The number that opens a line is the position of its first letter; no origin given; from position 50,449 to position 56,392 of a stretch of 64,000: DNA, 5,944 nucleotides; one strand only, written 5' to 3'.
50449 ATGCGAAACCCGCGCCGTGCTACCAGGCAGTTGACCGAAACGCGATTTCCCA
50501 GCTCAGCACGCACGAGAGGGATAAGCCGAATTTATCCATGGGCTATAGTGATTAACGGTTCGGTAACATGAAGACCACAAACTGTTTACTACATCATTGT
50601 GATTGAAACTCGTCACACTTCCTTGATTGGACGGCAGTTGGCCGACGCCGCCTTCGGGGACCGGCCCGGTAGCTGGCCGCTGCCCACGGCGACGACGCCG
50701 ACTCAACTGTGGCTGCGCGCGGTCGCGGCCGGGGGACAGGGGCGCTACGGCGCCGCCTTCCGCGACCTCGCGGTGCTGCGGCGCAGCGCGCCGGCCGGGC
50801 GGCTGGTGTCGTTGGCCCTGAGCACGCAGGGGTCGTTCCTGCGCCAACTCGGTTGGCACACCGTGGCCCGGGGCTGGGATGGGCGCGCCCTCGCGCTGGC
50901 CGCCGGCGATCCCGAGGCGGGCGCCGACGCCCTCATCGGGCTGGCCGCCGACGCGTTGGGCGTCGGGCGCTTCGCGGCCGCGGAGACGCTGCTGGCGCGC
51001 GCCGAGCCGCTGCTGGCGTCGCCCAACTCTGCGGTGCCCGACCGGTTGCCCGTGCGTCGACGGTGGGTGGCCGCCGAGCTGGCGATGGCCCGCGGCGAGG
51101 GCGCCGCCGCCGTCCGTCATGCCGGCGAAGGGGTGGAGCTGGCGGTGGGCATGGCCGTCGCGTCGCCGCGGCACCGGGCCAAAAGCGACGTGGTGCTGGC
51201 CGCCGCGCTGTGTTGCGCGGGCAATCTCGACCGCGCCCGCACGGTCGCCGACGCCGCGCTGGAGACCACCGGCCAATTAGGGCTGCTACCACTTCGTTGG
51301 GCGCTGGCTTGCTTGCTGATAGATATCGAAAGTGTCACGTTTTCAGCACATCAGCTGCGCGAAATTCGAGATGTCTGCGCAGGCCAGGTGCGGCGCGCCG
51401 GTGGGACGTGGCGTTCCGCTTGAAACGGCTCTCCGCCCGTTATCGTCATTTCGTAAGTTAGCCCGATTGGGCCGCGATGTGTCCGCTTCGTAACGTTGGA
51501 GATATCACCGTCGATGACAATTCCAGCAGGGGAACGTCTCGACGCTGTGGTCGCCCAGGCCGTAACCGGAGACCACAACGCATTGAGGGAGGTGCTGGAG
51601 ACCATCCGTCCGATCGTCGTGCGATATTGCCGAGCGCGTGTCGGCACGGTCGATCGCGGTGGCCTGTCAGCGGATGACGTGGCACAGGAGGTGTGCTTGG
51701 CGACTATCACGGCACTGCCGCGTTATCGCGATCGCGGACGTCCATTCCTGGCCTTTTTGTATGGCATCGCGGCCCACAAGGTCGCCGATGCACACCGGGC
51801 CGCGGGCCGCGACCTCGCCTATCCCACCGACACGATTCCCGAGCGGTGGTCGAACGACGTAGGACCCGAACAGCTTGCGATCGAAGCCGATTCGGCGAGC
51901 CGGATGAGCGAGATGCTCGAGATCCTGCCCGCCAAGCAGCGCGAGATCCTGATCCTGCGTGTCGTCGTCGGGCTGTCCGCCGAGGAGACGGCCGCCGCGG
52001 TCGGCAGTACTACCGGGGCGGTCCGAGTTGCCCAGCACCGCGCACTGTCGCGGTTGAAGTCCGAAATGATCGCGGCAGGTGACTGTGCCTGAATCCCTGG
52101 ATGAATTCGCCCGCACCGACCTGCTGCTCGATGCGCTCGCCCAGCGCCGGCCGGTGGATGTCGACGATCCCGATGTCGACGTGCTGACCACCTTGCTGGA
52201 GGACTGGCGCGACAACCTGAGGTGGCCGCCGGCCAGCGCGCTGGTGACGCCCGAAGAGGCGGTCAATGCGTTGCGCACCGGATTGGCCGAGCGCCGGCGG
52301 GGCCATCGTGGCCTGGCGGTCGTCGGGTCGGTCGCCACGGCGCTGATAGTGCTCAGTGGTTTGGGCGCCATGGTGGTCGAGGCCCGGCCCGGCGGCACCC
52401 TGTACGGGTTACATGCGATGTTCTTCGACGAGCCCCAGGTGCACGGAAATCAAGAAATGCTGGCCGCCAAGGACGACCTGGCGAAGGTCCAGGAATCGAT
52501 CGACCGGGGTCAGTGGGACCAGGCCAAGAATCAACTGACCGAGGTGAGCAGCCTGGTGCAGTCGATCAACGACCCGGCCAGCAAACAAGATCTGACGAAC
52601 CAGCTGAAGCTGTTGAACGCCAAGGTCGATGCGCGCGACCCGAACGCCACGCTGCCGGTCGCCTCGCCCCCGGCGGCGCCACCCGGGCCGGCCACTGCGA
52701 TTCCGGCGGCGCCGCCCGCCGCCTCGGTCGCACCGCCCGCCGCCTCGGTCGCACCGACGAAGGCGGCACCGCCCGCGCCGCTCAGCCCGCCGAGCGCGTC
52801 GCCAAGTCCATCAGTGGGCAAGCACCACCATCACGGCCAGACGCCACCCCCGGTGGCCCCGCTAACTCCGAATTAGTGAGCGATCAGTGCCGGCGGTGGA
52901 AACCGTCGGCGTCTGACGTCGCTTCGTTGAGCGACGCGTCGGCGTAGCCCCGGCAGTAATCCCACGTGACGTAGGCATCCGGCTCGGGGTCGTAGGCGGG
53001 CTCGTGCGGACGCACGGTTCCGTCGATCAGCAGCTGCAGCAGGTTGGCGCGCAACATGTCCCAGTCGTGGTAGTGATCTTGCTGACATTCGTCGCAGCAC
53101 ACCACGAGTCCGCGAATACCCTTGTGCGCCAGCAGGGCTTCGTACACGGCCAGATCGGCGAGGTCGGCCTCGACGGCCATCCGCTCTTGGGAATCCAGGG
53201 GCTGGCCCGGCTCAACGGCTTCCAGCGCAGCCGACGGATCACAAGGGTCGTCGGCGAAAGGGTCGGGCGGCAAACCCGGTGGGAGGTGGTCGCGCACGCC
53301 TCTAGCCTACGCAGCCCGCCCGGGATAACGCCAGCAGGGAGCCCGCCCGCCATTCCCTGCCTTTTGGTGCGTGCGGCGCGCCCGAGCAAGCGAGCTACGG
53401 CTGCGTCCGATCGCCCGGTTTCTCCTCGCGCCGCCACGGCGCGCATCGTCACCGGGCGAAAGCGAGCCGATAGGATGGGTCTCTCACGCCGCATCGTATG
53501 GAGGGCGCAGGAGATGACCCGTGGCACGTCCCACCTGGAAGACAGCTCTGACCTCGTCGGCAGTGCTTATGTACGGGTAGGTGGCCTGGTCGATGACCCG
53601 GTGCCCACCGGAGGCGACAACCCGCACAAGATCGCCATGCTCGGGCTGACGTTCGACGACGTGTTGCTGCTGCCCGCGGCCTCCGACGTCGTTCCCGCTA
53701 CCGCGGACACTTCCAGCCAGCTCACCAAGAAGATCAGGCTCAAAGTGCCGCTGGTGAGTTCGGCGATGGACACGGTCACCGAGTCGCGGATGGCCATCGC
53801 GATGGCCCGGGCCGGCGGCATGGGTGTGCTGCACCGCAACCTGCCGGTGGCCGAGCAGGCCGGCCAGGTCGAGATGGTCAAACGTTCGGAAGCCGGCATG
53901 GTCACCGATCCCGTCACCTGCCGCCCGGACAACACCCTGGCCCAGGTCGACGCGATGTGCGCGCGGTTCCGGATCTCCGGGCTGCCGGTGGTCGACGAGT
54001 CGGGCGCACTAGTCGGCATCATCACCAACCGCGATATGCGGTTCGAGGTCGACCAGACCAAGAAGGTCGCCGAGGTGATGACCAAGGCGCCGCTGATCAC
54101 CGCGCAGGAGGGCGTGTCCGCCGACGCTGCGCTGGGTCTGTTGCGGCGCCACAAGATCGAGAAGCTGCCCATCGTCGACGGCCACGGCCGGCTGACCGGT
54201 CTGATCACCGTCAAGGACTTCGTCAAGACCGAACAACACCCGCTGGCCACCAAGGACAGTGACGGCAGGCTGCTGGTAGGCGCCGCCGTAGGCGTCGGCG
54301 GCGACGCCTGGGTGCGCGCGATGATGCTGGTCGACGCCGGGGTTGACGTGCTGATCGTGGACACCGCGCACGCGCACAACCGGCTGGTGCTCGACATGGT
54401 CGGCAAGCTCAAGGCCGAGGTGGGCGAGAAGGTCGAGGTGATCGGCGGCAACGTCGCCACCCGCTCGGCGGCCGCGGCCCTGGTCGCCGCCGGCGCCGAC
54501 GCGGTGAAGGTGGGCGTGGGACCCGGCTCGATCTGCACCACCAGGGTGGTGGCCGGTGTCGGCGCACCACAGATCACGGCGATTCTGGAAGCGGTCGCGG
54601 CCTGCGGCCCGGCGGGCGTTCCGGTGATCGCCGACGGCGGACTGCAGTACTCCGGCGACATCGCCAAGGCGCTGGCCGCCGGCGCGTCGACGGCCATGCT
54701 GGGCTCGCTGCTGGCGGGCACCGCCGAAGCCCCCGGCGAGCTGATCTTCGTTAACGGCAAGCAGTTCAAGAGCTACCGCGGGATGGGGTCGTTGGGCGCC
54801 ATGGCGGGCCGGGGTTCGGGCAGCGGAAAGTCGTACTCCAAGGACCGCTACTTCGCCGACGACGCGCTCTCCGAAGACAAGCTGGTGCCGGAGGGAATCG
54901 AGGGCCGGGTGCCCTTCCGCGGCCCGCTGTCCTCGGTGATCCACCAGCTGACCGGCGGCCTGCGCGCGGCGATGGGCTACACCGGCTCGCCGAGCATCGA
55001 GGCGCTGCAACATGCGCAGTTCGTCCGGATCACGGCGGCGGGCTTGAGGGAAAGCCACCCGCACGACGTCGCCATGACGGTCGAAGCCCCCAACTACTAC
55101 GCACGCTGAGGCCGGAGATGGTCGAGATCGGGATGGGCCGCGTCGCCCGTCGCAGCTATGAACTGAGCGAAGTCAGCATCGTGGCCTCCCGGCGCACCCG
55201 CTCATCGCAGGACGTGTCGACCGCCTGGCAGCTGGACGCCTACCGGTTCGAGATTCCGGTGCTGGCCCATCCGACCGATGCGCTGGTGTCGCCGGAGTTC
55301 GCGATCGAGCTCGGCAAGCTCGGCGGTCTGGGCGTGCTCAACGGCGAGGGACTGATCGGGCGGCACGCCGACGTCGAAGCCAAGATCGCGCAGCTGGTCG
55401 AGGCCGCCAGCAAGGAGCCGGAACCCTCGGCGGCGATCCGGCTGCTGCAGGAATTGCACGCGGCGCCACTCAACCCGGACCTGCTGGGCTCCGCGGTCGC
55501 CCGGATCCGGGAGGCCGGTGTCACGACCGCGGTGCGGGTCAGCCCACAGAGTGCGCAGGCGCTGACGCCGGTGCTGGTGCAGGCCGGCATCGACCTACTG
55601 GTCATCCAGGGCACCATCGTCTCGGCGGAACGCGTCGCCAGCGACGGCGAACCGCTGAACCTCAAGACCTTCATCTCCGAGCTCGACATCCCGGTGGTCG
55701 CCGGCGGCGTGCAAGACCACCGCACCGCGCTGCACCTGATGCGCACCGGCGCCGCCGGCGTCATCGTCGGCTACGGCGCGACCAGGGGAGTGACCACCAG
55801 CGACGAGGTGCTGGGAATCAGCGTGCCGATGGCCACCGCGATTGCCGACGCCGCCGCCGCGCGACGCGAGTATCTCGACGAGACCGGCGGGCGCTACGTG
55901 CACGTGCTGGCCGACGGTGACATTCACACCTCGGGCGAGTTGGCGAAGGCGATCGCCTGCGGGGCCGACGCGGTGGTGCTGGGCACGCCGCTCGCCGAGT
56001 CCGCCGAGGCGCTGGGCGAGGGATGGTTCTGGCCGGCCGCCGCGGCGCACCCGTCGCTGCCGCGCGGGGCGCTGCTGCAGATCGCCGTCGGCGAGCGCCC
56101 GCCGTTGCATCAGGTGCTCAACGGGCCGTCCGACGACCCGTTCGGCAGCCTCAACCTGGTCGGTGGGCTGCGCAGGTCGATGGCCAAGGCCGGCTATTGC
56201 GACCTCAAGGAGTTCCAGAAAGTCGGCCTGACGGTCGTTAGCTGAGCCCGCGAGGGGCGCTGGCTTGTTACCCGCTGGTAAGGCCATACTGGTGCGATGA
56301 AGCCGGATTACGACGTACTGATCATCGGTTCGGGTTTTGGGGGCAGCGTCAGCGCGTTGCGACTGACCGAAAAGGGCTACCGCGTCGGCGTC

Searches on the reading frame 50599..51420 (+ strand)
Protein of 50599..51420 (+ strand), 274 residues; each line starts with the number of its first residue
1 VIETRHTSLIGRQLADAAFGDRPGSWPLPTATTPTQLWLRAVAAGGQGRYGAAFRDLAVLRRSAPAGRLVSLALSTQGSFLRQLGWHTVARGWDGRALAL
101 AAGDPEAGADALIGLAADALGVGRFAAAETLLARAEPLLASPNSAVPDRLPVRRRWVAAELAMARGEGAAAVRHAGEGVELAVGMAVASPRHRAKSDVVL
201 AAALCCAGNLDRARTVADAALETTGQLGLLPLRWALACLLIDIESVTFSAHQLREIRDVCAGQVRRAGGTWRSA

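Call 26: search_protein_families(library=pfam, proteins=[window:50599-51420:+], max_evalue=0.001)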
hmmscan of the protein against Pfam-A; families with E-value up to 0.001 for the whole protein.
window:50599-51420:+ (274 aa): 1 family
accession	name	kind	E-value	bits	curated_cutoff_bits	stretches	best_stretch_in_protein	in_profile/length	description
PF13424.12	TPR_12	-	3.8e-05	24.2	30.1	1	72-138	4-74/77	Tetratricopeptide repeat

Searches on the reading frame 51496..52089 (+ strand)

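Call 37: search_protein_families(library=pfam, proteins=[window:51496-52089:+], max_evalue=0.001)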
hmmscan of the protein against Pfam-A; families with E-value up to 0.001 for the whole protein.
window:51496-52089:+ (198 aa): 4 families
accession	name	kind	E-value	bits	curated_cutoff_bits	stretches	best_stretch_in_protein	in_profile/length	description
PF04542.20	Sigma70_r2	-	2.6e-12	46.8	24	1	36-105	4-70/71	Sigma-70 region 2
PF08281.18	Sigma70_r4_2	-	9.1e-11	41.7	25.7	1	138-187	5-54/54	Sigma-70, region 4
PF04545.22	Sigma70_r4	-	6.7e-09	35.6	24.1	1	141-188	2-49/50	Sigma-70, region 4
PF12645.13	HTH_16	-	0.00023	21.6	22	1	17-78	2-65/65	Helix-turn-helix domain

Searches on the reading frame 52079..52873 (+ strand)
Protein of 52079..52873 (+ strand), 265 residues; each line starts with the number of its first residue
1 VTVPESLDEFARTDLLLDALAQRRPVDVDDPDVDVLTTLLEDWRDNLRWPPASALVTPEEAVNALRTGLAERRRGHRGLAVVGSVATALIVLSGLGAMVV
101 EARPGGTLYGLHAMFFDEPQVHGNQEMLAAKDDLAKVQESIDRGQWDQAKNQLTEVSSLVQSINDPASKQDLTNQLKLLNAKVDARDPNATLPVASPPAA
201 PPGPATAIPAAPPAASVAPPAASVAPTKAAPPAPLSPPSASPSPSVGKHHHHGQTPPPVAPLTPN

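Call 26: search_protein_families(library=pfam, proteins=[window:52079-52873:+], max_evalue=0.001)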
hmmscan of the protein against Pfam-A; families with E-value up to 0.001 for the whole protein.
window:52079-52873:+ (265 aa): 1 family
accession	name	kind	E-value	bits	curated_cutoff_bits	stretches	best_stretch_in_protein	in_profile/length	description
PF16751.10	RsdA_SigD_bd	-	6.6e-16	58.8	26.7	1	6-51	1-46/46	Anti-sigma-D factor RsdA to sigma factor binding region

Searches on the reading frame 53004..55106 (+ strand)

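Call 26: search_protein_families(library=pfam, proteins=[window:53004-55106:+], max_evalue=0.001)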
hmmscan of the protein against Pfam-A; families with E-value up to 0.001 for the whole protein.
window:53004-55106:+ (701 aa): 4 families
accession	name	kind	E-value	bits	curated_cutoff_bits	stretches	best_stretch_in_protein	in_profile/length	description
PF00478.31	IMPDH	-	4.6e-151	503.1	25.6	1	214-687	1-345/345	IMP dehydrogenase / GMP reductase domain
PF00571.33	CBS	-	5.6e-22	78.3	24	2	355-408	1-53/57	CBS domain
PF03060.21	NMO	-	1.8e-07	31.3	28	0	481-577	140-232/331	Nitronate monooxygenase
PF01070.24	FMN_dh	-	0.00012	21.7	24.9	0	466-571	210-306/350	FMN-dependent dehydrogenase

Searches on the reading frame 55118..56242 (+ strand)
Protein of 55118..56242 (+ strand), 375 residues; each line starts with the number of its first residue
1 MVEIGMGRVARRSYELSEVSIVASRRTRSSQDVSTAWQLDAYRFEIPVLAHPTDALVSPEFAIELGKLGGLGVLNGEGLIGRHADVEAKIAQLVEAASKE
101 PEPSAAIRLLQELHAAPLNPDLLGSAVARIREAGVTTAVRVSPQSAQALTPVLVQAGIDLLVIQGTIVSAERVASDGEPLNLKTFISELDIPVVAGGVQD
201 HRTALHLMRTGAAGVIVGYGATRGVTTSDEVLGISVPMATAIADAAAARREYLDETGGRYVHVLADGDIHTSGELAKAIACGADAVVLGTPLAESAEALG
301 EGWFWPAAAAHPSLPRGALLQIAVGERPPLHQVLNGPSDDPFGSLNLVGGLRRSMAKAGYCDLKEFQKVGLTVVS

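Call 26: search_protein_families(library=pfam, proteins=[window:55118-56242:+], max_evalue=0.001)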
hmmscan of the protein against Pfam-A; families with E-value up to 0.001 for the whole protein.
window:55118-56242:+ (375 aa): 4 families
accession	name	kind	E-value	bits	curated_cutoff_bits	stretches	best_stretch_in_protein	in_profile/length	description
PF00478.31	IMPDH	-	4.1e-30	105.4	25.6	1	18-302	6-249/345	IMP dehydrogenase / GMP reductase domain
PF01070.24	FMN_dh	-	9.2e-08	31.9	24.9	1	180-301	208-314/350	FMN-dependent dehydrogenase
PF01645.23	Glu_synthase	-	3.2e-05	23.7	20.4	1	229-291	247-306/369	Conserved region in glutamate synthase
PF03060.21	NMO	-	0.00025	21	28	0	133-218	133-222/331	Nitronate monooxygenase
